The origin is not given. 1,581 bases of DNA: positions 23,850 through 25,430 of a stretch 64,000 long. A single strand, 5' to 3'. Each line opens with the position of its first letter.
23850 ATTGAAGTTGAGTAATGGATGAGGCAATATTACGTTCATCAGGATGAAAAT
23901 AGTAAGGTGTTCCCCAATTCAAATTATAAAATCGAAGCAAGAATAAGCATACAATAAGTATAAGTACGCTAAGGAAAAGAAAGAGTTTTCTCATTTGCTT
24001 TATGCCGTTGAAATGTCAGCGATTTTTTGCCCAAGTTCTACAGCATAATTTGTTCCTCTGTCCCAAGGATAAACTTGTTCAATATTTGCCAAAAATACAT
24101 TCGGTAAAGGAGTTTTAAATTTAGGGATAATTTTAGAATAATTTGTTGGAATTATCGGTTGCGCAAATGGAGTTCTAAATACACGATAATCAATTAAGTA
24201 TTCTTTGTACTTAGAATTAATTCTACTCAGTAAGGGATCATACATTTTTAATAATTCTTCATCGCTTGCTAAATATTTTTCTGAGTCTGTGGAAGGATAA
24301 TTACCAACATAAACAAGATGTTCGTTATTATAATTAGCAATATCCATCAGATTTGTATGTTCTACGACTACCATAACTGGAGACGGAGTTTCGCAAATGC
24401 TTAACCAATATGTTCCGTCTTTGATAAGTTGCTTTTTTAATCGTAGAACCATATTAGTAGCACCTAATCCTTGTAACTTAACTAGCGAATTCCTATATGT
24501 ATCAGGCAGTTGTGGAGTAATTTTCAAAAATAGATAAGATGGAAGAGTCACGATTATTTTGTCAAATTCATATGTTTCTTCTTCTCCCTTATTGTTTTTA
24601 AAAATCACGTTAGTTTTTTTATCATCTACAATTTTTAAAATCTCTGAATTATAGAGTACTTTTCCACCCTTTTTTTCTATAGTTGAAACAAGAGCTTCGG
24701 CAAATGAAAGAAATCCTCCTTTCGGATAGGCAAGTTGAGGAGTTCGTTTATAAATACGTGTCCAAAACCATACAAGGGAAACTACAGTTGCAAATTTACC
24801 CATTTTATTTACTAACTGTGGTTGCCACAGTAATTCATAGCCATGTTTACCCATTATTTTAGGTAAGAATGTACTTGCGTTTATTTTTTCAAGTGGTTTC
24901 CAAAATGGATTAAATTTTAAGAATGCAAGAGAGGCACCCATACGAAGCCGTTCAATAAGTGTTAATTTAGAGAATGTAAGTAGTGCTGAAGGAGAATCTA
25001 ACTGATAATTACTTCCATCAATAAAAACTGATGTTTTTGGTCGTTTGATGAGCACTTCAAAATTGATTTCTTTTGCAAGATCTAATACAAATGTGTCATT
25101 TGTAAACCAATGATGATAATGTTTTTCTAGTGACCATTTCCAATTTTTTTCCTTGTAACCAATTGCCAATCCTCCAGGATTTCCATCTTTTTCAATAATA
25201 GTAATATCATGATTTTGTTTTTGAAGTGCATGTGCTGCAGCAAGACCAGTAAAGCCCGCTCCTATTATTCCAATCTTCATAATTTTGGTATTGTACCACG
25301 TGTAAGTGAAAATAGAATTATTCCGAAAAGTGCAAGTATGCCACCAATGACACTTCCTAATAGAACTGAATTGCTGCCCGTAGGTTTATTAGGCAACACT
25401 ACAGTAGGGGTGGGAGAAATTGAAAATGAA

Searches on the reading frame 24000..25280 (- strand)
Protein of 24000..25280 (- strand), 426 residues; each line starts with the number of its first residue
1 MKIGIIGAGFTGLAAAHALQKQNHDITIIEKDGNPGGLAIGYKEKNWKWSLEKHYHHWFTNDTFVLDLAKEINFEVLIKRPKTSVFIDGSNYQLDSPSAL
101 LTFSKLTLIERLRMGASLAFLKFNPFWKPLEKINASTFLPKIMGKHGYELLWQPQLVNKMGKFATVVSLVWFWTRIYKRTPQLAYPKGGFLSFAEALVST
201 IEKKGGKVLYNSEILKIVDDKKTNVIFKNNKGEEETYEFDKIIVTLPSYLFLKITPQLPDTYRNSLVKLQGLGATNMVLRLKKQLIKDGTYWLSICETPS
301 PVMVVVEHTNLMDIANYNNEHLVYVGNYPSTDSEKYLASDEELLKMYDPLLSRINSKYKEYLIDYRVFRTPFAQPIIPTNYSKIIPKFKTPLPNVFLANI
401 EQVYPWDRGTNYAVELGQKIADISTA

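Call 9: search_protein_families(library=pfam, proteins=[window:24000-25280:-], max_evalue=0.001)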
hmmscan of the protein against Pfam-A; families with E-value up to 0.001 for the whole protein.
window:24000-25280:- (426 aa): 8 families
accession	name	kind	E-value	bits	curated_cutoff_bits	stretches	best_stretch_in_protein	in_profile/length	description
PF01593.30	Amino_oxidase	-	4.7e-22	79.3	19.8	1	10-398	1-416/443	Flavin containing amine oxidoreductase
PF13450.12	NAD_binding_8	-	6.3e-12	46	21.9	1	5-65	1-61/68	NAD(P)-binding Rossmann-like domain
PF01266.30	DAO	-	9.3e-11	42.3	27.9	1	3-36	2-35/353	FAD dependent oxidoreductase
PF07992.20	Pyr_redox_2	-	1.9e-08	34.5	26.1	1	2-89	2-82/291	Pyridine nucleotide-disulphide oxidoreductase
PF00070.33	Pyr_redox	-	1.7e-06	28.9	22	0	2-34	1-33/82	Pyridine nucleotide-disulphide oxidoreductase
PF03486.20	HI0933_like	-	4.5e-05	23.5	50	0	3-36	3-36/244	HI0933-like protein Rossmann domain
PF00890.30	FAD_binding_2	-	0.00051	19.8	20.4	1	5-37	4-36/414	FAD binding domain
PF13738.12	Pyr_redox_3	-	0.00084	19.1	30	0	5-44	2-41/305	Pyridine nucleotide-disulphide oxidoreductase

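Call 36: search_protein_families(library=ncbifam, proteins=[window:24000-25280:-], max_evalue=0.001)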
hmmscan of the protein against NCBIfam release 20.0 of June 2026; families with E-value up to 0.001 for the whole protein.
window:24000-25280:- (426 aa): 39 families (the best 25 are shown)
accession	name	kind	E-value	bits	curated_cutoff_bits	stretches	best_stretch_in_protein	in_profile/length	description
NF005560.0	PRK07233.1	equivalog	2.7e-110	369.2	252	1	1-423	1-427/435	hypothetical protein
NF005548.0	PRK07208.1-4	equivalog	4e-19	68.6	389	2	3-123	6-125/488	hypothetical protein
TIGR03467.1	HpnE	equivalog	1.6e-15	57.4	283.05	1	5-398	3-402/430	hydroxysqualene dehydroxylase HpnE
NF005547.0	PRK07208.1-3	equivalog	1.4e-14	53.7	380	2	2-93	6-97/465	hypothetical protein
NF005545.0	PRK07208.1-1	equivalog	1.1e-12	47.1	451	1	3-126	10-132/504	hypothetical protein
TIGR02734.1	crtI_fam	subfamily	5.6e-11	41.8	238.1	1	5-49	3-47/504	phytoene desaturase family protein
NF058655.1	CrtID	equivalog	6.6e-11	41.7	640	1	4-51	2-49/478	bifunctional phytoene desaturase/3,4-desaturase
TIGR02733.1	desat_CrtD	equivalog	1.2e-10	40.7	549.7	2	191-286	232-333/492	C-3',4' desaturase CrtD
NF005546.0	PRK07208.1-2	equivalog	1.6e-08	33.6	418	1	182-383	243-460/527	hypothetical protein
TIGR02731.1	phytoene_desat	equivalog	2.2e-08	33.3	569.4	1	3-80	2-78/453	15-cis-phytoene desaturase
TIGR00562.1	proto_IX_ox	equivalog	2.9e-08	32.7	97.85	1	2-107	4-112/470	protoporphyrinogen oxidase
TIGR02730.1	carot_isom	equivalog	6.8e-08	31.8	586.9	1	182-234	220-272/493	carotenoid isomerase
NF045689.1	BCarotKetCrtO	equivalog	2.1e-07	29.9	1000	0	179-234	231-286/563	beta-carotene ketolase CrtO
NF008845.0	PRK11883.1-5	equivalog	8.1e-07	27.7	560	1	2-78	6-86/468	protoporphyrinogen oxidase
NF045637.1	carotdesatCrtDProt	equivalog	2.5e-06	26.3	580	1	5-37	3-35/485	1-hydroxycarotenoid 3,4-desaturase CrtD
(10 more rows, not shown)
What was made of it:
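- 24000..25280 (-): PRK07233-type FAD oxidoreductase (amine-oxidase fold), 426 aa; candidate tailoring enzyme for the lipid-linked pentose. NCBIfam NF005560 at 369 bits against a 252 cut-off (call 36).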

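Call 47: search_dna_similar(query=window:24000-25280:-, collection=plasmids, mode=protein, max_evalue=1e-10, max_rows=20)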
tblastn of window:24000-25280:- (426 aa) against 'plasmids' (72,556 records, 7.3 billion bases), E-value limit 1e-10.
Records with a match: 8; places in all: 8; records where one place covers at least 80% of the query: 8.
Best place of each record, by identity: <60% 8.
By first word of the organism name: Rhizobium 4; Embleya 1; Agrobacterium 1; Rhodobacteraceae 1; Burkholderia 1.
By predicted mobility (MOB-suite, as given by PLSDB): non-mobilizable 6; mobilizable 1; conjugative 1.
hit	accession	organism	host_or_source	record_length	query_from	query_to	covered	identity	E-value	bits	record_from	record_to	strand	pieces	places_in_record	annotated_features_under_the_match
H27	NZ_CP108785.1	Embleya sp. NBC_00888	-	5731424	5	418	97%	31.0%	9e-58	211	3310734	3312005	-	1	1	none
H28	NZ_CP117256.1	Rhizobium tumorigenes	Rubus sp.,pure bacterial culture,Aerial ...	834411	17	422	95%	26.6%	4e-37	151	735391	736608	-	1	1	NAD(P)/FAD-dependent oxidoreductase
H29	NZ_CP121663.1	Rhizobium sp. CB3090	Gliricidia sp.,cell culture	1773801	2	422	99%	25.5%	4e-38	154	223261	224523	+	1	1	record has no annotation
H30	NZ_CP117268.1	Rhizobium rhododendri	Rhododendron sp.,pure bacterial ...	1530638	17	422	95%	26.4%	3e-35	146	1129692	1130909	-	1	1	record has no annotation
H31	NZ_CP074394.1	Agrobacterium salinitolerans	Cotton,tiaaue sample,root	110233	17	422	95%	26.3%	8e-35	144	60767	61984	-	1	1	NAD(P)/FAD-dependent oxidoreductase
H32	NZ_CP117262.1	Rhizobium tumorigenes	Rubus sp.,pure bacterial culture,Aerial ...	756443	17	422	95%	26.1%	1e-36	150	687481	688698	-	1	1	NAD(P)/FAD-dependent oxidoreductase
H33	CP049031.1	Rhodobacteraceae bacterium SC52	Apostichopus japonicus,pure ...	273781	23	421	94%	26.3%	3e-35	145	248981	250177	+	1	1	NAD(P)/FAD-dependent oxidoreductase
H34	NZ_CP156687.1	Burkholderia stagnalis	Bacterial cells,soils collected in ...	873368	3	423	99%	23.6%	1e-34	144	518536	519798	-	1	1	NAD(P)/FAD-dependent oxidoreductase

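Call 50: get_annotated_region(hit=H34, flank=9000)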
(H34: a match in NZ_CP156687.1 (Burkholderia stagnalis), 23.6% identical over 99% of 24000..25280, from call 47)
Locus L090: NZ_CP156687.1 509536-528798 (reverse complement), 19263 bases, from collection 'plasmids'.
description: Burkholderia stagnalis strain YJ-2 plasmid plas2, complete sequence
organism: Burkholderia stagnalis (NCBI taxid 1503054)
taxonomy: Bacteria; Pseudomonadota; Betaproteobacteria; Burkholderiales; Burkholderiaceae; Burkholderia; Burkholderia stagnalis
host: -; source: Bacterial cells,soils collected in Guangdong Province, China; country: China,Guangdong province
typing (MOB-suite, as given by PLSDB): non-mobilizable
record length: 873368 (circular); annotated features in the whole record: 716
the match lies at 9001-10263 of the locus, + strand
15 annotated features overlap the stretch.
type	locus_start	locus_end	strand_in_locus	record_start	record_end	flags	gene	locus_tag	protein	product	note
CDS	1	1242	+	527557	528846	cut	-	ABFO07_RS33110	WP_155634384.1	nucleotide disphospho-sugar-binding domain-containing protein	-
CDS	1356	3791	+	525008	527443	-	-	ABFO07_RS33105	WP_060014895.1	hypothetical protein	-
CDS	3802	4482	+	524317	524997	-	-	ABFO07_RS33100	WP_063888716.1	class I SAM-dependent methyltransferase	-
CDS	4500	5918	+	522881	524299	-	-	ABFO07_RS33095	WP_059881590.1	UbiA family prenyltransferase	-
CDS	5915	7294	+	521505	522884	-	-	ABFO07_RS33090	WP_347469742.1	FAD-binding oxidoreductase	-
CDS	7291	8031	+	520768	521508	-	-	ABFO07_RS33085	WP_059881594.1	SDR family oxidoreductase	-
CDS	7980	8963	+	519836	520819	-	-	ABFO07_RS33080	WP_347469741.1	SDR family oxidoreductase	-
CDS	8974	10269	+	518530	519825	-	-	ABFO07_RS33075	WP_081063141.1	NAD(P)/FAD-dependent oxidoreductase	-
CDS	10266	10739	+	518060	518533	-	-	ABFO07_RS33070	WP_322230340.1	GtrA family protein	GO:0000271 - polysaccharide biosynthetic process [Evidence IEA]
CDS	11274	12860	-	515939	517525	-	-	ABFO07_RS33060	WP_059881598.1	glycosyl hydrolase family 18 protein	GO:0005975 - carbohydrate metabolic process [Evidence IEA]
CDS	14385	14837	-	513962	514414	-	fabZ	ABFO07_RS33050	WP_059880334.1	3-hydroxyacyl-ACP dehydratase FabZ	-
CDS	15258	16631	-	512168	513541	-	-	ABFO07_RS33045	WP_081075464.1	ATP-binding protein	-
CDS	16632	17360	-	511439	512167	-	-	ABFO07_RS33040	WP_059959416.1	response regulator transcription factor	GO:0000160 - phosphorelay signal transduction system [Evidence IEA]; GO:0006355 - regulation of DNA-templated ...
CDS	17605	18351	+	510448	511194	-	-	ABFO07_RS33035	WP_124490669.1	MipA/OmpV family protein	-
CDS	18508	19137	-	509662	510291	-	-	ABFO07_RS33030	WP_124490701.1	TetR/AcrR family transcriptional regulator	-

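Call 54: get_annotated_region(hit=H27, flank=9000)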
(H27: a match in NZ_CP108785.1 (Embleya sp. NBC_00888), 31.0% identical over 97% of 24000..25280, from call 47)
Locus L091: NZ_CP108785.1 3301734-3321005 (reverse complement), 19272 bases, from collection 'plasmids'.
description: Embleya sp. NBC_00888 plasmid unnamed1, complete sequence
organism: Embleya sp. NBC_00888 (NCBI taxid 2975960)
taxonomy: Bacteria; Actinomycetota; Actinomycetes; Kitasatosporales; Streptomycetaceae; Embleya; Embleya sp. NBC 00888
host: -; source: -; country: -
typing (MOB-suite, as given by PLSDB): mobilizable; relaxase MOBP
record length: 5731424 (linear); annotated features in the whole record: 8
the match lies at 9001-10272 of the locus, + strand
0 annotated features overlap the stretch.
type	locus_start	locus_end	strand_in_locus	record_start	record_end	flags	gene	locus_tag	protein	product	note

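Call 55: get_annotated_region(hit=H33, flank=9000)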
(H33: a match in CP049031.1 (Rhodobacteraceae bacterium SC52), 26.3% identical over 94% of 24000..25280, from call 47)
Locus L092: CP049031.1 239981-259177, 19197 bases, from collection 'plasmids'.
description: Rhodobacteraceae bacterium SC52 plasmid pSC52_3, complete sequence
organism: Rhodobacteraceae bacterium SC52 (NCBI taxid 2745590)
taxonomy: Bacteria; Pseudomonadota; Alphaproteobacteria; Rhodobacterales; Paracoccaceae; ; Rhodobacteraceae bacterium SC52
host: -; source: Apostichopus japonicus,pure culture,Intestine content; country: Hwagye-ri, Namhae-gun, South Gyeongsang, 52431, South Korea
typing (MOB-suite, as given by PLSDB): non-mobilizable
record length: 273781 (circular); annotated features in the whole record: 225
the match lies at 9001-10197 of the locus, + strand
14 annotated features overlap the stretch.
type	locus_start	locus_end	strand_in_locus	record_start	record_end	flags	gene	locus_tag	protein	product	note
CDS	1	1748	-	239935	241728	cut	-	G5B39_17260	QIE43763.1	ABC transporter ATP-binding protein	-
CDS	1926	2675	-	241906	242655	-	-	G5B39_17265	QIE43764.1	hypothetical protein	-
CDS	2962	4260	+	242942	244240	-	-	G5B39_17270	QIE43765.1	hypothetical protein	-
CDS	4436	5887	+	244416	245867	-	-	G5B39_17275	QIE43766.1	UbiA family prenyltransferase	-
CDS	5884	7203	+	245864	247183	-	-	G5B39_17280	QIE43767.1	FAD-binding oxidoreductase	-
CDS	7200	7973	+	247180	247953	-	-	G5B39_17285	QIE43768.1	SDR family NAD(P)-dependent oxidoreductase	-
CDS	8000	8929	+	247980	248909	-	-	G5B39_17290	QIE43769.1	NAD-dependent epimerase/dehydratase family protein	-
CDS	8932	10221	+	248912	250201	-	-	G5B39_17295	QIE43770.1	NAD(P)/FAD-dependent oxidoreductase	-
CDS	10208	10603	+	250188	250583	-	-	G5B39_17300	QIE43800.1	GtrA family protein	-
CDS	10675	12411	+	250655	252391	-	-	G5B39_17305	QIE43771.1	hypothetical protein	-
CDS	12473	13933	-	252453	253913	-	-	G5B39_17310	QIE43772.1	glycosyltransferase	-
CDS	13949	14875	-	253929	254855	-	-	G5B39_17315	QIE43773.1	NAD-dependent epimerase/dehydratase family protein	-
CDS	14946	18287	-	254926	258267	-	-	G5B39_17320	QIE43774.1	glycosyltransferase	-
CDS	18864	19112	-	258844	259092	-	-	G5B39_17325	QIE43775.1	hypothetical protein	-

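Call 56: get_annotated_region(hit=H31, flank=9000)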
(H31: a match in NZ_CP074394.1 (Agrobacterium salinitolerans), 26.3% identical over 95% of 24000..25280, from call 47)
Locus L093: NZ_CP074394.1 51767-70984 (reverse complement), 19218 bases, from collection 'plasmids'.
description: Agrobacterium salinitolerans strain DG3-1 plasmid pDG3-1a, complete sequence
organism: Agrobacterium salinitolerans (NCBI taxid 1183413)
taxonomy: Bacteria; Pseudomonadota; Alphaproteobacteria; Hyphomicrobiales; Rhizobiaceae; Agrobacterium; Agrobacterium salinitolerans
host: -; source: Cotton,tiaaue sample,root; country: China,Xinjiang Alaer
typing (MOB-suite, as given by PLSDB): conjugative; relaxase MOBP; mating-pair formation MPF_T
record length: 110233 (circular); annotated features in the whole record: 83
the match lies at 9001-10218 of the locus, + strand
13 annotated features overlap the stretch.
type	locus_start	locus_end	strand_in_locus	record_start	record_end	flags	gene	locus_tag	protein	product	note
CDS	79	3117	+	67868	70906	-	-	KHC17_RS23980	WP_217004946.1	glycosyltransferase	-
CDS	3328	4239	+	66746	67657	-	-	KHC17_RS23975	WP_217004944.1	class I SAM-dependent methyltransferase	-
CDS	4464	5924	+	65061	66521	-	-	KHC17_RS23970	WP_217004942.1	UbiA family prenyltransferase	-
CDS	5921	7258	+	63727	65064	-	-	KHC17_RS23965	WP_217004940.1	FAD-binding oxidoreductase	-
CDS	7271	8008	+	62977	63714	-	-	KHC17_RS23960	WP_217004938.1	SDR family NAD(P)-dependent oxidoreductase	-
CDS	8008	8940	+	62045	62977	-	-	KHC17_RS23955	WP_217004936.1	NAD-dependent epimerase/dehydratase family protein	-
CDS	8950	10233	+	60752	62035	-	-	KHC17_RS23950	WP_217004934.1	NAD(P)/FAD-dependent oxidoreductase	-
CDS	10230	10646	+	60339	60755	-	-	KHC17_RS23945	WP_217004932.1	GtrA family protein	-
CDS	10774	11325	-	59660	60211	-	-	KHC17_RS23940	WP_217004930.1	hypothetical protein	-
CDS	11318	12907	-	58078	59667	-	-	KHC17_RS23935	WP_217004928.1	hypothetical protein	-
CDS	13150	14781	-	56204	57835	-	-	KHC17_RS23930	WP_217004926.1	hypothetical protein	-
CDS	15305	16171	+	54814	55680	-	-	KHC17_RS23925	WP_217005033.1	IS3 family transposase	-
CDS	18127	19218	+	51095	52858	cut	-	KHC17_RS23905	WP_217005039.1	ABC transporter ATP-binding protein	-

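Call 59: search_protein_families(library=pfam, proteins=[L091:3821-5068:+, L091:5183-6685:+, L091:6732-7967:+, L091:7991-8968:+, L091:8965-10356:+, L091:11821-13647:+, L091:13714-15267:+, L091:1343-3736:+, L091:17082-19151:+, L091:10251-11909:-], max_evalue=0.0001)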
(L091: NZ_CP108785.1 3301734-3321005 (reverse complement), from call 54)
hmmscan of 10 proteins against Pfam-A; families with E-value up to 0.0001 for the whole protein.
L091:3821-5068:+ (415 aa): 0 families

L091:5183-6685:+ (500 aa): 4 families
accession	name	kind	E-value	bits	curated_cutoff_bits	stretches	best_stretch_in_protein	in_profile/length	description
PF13527.13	Acetyltransf_9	-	3.2e-24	85.8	25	1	100-218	8-125/127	Acetyltransferase (GNAT) domain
PF13530.11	SCP2_2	-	5.3e-20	72.4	23.2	1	396-497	1-105/105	Sterol carrier protein domain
PF17668.7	Acetyltransf_17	-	1.9e-17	64.4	25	1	271-381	1-106/114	Acetyltransferase (GNAT) domain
PF00583.31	Acetyltransf_1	-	2.8e-06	28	20.7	1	128-217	25-116/116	Acetyltransferase (GNAT) family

L091:6732-7967:+ (411 aa): 5 families
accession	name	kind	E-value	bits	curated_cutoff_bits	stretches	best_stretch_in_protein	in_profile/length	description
PF01041.23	DegT_DnrJ_EryC1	-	7.2e-76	256.2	19.8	1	32-294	17-281/360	DegT/DnrJ/EryC1/StrS aminotransferase family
PF00155.27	Aminotran_1_2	-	1.7e-06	27.9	19.7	1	44-161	47-187/361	Aminotransferase class I and II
PF00266.25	Aminotran_5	-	2.2e-06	27.3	21.5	1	59-165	66-181/371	Aminotransferase class-V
PF01053.26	Cys_Met_Meta_PP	-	2.2e-06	27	27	1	43-171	56-185/381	Cys/Met metabolism PLP-dependent enzyme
PF01212.27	Beta_elim_lyase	-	7.3e-06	26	27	1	26-161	19-170/288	Beta-eliminating lyase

L091:7991-8968:+ (325 aa): 2 families
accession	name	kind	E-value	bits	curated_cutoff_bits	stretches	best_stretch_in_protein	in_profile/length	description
PF00535.33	Glycos_transf_2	-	3e-35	122.1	23.3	1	18-182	1-167/168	Glycosyl transferase family 2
PF13641.12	Glyco_tranf_2_3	-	4.5e-11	43.7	27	1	17-217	3-199/230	Glycosyltransferase like family 2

L091:8965-10356:+ (463 aa): 10 families
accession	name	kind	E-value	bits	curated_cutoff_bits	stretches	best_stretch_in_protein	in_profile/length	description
PF01593.30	Amino_oxidase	-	4.1e-27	96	19.8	1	18-438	1-438/443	Flavin containing amine oxidoreductase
PF01266.30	DAO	-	3.7e-13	50.2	27.9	1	10-416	1-332/353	FAD dependent oxidoreductase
PF13450.12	NAD_binding_8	-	2.3e-11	44.2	21.9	1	13-77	1-67/68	NAD(P)-binding Rossmann-like domain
PF00890.30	FAD_binding_2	-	9.4e-08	32.1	20.4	1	10-56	1-44/414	FAD binding domain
PF12831.13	FAD_oxidored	-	7.6e-07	29.2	27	1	10-47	1-38/416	FAD dependent oxidoreductase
PF03486.20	HI0933_like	-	3.1e-06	27.2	50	0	10-44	2-36/244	HI0933-like protein Rossmann domain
PF01946.23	Thi4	-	5.8e-06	26.2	26.2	1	9-47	18-57/235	Thi4 family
PF05834.18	Lycopene_cycl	-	2.1e-05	24.2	23.4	0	10-43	1-36/380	Lycopene cyclase protein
PF00070.33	Pyr_redox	-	5.1e-05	24.1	22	0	11-44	2-35/82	Pyridine nucleotide-disulphide oxidoreductase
PF01494.25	FAD_binding_3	-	5.7e-05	22.9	22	0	9-40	2-33/349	FAD binding domain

L091:11821-13647:+ (608 aa): 4 families
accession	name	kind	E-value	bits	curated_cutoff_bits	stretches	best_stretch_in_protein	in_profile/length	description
PF00732.25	GMC_oxred_N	-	4e-33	115.5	23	1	174-385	1-216/218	GMC oxidoreductase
PF05199.19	GMC_oxred_C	-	3.7e-17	63.6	24.6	1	481-592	26-139/139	GMC oxidoreductase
PF01266.30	DAO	-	4.4e-07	30.2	27.9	0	200-388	34-234/353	FAD dependent oxidoreductase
PF00890.30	FAD_binding_2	-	2.1e-05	24.3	20.4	0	127-159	1-33/414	FAD binding domain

L091:13714-15267:+ (517 aa): 6 families
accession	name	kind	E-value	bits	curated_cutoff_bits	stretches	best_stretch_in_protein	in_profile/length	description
PF05199.19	GMC_oxred_C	-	4.2e-19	69.9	24.6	1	427-506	38-139/139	GMC oxidoreductase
PF00732.25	GMC_oxred_N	-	7.8e-10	39.4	23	1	207-295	113-202/218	GMC oxidoreductase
PF00890.30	FAD_binding_2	-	1.8e-09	37.8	20.4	0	23-54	1-32/414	FAD binding domain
PF01266.30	DAO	-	6.1e-09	36.3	27.9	1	23-56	1-34/353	FAD dependent oxidoreductase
PF13450.12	NAD_binding_8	-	4.1e-06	27.4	21.9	1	26-54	1-29/68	NAD(P)-binding Rossmann-like domain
PF07992.20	Pyr_redox_2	-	8.4e-06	25.8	26.1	0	23-54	2-33/291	Pyridine nucleotide-disulphide oxidoreductase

L091:1343-3736:+ (797 aa): 0 families

L091:17082-19151:+ (689 aa): 0 families

L091:10251-11909:- (552 aa): 0 families

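Call 114: search_solved_structures(query=window:24000-25280:-, max_evalue=0.001)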
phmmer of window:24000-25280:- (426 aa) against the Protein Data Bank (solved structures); distinct sequences matched with E-value up to 0.001: 11.
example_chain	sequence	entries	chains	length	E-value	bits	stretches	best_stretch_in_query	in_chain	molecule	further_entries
5ts5_A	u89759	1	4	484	4.9e-05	25.5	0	2-49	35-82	Amine oxidase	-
4e0v_A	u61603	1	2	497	5.6e-05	25.3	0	2-49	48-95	L-amino-acid oxidase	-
1f8r_A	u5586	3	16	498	6.5e-05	25.1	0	3-49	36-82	L-AMINO ACID OXIDASE | L-amino-acid oxidase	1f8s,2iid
9rvj_A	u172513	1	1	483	0.00012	24.2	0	2-52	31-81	Tetrapodal ancestor of L-amino acid oxidase: Q225H - W377I double mutant with phenylalanin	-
9run_A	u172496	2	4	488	0.00013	24.1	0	2-52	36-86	Tetrapodal ancestor of L-amino acid oxidase: Q225H-W377I double mutant | Tetrapodal ancestor of L-amino acid oxidases: W377I mutant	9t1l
9rum_A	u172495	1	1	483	0.00014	24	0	2-52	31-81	Tetrapodal ancestor of L-amino acid oxidase: Q225A mutant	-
9qs1_A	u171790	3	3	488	0.00014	24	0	2-52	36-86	Tetrapodal ancestor of L-amino acis oxidases | Tetrapodal ancestor of L-amino acid oxidases | Tetrapodal ancestor of L-amino acid oxidases co-crystallised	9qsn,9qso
1o5w_A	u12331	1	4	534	0.00027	23.1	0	3-76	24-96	Amine oxidase [flavin-containing] A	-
9rvh_A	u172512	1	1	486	0.00041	22.5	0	2-52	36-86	Tetrapodal ancestor of L-amino acid oxidase: Q225A-Loop (P361-PREGA-L367) mutant with phen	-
9t73_B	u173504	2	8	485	0.00041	22.5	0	2-52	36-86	Tetrapodal ancestor of L-amino acid oxidases: I224A-Q225H-P361-PREGA-L367 bound to phenyla | Tetrapodal ancestor of L-amino acid oxidase: I224A-Q225H-P361-PREGA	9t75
1reo_A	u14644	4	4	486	0.00063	21.9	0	3-49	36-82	AHPLAAO | L-amino acid oxidase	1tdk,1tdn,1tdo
